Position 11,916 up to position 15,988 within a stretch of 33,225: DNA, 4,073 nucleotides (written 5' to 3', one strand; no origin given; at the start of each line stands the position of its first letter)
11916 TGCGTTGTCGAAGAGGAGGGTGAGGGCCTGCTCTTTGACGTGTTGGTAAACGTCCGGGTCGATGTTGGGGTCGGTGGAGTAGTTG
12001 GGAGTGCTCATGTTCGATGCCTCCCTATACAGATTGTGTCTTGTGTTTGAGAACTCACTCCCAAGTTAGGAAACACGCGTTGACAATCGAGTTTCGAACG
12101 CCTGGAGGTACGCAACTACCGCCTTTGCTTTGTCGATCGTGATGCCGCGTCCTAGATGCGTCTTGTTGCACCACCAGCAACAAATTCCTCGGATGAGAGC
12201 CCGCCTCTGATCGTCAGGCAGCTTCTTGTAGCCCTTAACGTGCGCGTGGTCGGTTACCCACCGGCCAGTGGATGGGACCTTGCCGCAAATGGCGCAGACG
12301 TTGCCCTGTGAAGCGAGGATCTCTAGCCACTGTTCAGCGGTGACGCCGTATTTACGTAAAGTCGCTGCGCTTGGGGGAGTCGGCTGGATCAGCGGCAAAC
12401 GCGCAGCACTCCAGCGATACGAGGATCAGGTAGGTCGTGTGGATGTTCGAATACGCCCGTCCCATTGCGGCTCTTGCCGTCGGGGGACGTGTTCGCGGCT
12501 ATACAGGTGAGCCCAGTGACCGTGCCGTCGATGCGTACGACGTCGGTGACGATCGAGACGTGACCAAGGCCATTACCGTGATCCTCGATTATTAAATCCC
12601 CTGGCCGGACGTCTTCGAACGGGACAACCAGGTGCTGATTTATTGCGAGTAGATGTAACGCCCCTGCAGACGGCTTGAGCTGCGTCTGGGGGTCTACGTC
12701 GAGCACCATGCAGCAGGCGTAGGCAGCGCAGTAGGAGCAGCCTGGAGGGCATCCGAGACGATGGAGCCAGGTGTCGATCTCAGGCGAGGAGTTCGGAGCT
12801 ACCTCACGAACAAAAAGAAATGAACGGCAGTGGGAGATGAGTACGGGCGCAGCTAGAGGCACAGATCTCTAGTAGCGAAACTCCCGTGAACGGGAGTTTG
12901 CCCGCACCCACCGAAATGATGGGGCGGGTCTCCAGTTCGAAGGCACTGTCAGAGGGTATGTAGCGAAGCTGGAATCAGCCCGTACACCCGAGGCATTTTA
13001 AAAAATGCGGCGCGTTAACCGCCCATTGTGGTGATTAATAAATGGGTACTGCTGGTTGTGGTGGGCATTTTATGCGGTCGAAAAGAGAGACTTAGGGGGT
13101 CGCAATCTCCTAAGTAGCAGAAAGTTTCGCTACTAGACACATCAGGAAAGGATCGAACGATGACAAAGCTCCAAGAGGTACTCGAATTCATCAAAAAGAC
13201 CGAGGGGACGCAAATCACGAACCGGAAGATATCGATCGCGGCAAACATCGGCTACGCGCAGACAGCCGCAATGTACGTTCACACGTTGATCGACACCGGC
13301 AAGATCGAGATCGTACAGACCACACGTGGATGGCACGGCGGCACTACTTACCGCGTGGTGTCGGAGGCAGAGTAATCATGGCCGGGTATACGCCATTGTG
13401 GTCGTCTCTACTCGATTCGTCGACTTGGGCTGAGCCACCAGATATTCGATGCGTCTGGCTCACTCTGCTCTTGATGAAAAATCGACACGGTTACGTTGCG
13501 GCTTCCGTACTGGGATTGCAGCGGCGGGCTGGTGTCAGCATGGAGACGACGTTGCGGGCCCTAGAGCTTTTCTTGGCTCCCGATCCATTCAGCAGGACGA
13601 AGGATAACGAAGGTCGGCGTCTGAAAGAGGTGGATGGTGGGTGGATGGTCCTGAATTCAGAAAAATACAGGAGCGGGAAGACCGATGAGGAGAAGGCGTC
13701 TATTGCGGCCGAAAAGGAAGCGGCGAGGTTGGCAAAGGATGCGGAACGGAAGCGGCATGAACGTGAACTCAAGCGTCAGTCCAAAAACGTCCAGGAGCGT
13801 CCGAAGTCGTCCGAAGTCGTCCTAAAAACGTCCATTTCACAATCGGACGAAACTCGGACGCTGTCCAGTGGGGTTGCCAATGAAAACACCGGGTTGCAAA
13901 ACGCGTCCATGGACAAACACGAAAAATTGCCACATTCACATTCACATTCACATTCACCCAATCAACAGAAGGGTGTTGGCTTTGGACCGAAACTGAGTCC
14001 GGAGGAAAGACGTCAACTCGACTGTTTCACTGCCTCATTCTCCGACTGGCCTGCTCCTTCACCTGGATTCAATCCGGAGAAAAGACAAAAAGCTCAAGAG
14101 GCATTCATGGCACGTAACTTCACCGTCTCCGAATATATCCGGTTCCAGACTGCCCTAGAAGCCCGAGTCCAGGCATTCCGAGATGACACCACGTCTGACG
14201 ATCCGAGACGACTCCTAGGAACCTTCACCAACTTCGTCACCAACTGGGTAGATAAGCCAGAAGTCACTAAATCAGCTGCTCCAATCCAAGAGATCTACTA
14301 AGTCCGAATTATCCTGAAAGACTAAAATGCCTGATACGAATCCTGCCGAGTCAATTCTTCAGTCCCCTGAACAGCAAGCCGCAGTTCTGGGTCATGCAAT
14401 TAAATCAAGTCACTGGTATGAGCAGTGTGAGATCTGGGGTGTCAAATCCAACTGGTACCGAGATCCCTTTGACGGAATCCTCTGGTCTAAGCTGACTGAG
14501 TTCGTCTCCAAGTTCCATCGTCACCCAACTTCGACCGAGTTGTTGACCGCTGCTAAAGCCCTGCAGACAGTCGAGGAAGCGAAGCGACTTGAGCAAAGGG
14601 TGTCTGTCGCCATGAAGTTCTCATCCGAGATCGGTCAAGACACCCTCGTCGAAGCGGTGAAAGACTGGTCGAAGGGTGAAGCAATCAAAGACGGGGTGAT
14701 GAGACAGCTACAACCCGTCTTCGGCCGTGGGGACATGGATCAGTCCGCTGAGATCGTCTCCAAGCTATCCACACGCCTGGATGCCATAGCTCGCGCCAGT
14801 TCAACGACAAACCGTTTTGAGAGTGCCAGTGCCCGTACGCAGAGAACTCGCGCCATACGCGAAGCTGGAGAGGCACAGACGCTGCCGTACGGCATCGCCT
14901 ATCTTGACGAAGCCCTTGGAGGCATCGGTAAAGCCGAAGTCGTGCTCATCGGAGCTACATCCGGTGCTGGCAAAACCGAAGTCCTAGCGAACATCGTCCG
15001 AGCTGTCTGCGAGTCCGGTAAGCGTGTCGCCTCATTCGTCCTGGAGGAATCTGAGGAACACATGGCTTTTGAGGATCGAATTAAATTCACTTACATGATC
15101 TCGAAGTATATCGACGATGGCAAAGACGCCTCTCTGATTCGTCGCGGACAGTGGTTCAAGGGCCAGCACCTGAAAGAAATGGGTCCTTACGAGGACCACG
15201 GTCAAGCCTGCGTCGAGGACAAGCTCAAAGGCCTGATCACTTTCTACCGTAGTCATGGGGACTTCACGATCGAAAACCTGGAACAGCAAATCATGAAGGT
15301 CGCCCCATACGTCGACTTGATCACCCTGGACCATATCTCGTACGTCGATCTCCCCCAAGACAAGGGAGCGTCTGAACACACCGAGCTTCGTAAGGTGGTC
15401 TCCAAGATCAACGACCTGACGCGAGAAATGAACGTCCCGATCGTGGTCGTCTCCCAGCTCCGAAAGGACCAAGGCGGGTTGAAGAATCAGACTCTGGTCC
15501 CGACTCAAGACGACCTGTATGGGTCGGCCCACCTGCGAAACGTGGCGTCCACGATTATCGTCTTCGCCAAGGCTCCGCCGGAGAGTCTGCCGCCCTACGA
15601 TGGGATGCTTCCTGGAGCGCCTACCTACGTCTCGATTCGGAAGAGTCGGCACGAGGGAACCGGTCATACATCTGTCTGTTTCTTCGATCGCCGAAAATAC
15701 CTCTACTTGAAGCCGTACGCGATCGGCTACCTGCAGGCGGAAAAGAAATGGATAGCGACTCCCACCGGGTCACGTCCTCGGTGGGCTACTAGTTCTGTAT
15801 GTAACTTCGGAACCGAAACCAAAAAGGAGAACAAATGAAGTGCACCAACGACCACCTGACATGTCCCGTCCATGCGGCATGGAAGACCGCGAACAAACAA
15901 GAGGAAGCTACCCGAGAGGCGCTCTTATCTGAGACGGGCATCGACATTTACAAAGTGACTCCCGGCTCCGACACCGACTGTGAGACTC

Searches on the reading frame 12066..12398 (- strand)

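Call 35: search_protein_families(library=pfam, proteins=[window:12066-12398:-], max_evalue=1)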
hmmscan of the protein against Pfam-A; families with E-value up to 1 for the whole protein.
window:12066-12398:- (110 aa): 2 families
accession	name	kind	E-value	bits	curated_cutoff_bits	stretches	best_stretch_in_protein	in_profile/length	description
PF02945.21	Endonuclease_7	-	2.3e-12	47.1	23.6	1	13-99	4-81/82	Recombination endonuclease VII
PF12756.13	zf-C2H2_2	-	0.14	12.9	26.9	1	29-64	47-82/100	C2H2 type zinc-finger (2 copies)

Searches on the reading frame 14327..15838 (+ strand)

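Call 18: search_protein_families(library=pfam, proteins=[window:14327-15838:+], max_evalue=0.01)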
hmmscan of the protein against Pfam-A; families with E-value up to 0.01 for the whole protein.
window:14327-15838:+ (503 aa): 4 families
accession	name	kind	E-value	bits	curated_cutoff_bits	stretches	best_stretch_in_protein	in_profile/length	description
PF03796.21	DnaB_C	-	9.9e-20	71.4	27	1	186-454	2-248/255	DnaB-like helicase C terminal domain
PF06745.19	ATPase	-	6.6e-06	26.1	26.6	1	187-265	2-81/231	KaiC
PF13481.12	AAA_25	-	1.5e-05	25.2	27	1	200-382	30-194/195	AAA domain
PF01656.29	CbiA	-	0.0059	17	25.4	0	206-237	2-33/125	CobQ/CobB/MinD/ParA nucleotide binding domain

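Call 61: search_protein_families(library=phrogs, proteins=[window:14327-15838:+], max_evalue=0.001)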
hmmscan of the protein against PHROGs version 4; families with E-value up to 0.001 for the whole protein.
window:14327-15838:+ (503 aa): 5 families
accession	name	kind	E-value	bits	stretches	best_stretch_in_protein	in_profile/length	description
phrog_19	-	DNA, RNA and nucleotide metabolism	1.3e-39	137.6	1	4-461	151-578/621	DnaB-like replicative helicase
phrog_239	-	DNA, RNA and nucleotide metabolism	9.2e-30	105.2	1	166-457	320-593/801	DNA primase/helicase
phrog_243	-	DNA, RNA and nucleotide metabolism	6.4e-12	46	1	306-417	116-226/273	DnaB-like replicative helicase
phrog_5482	-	unknown function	8.9e-10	38.8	1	338-460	171-296/341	-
phrog_37407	-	DNA, RNA and nucleotide metabolism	6.2e-05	23.2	1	185-416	27-250/368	DnaB-like replicative helicase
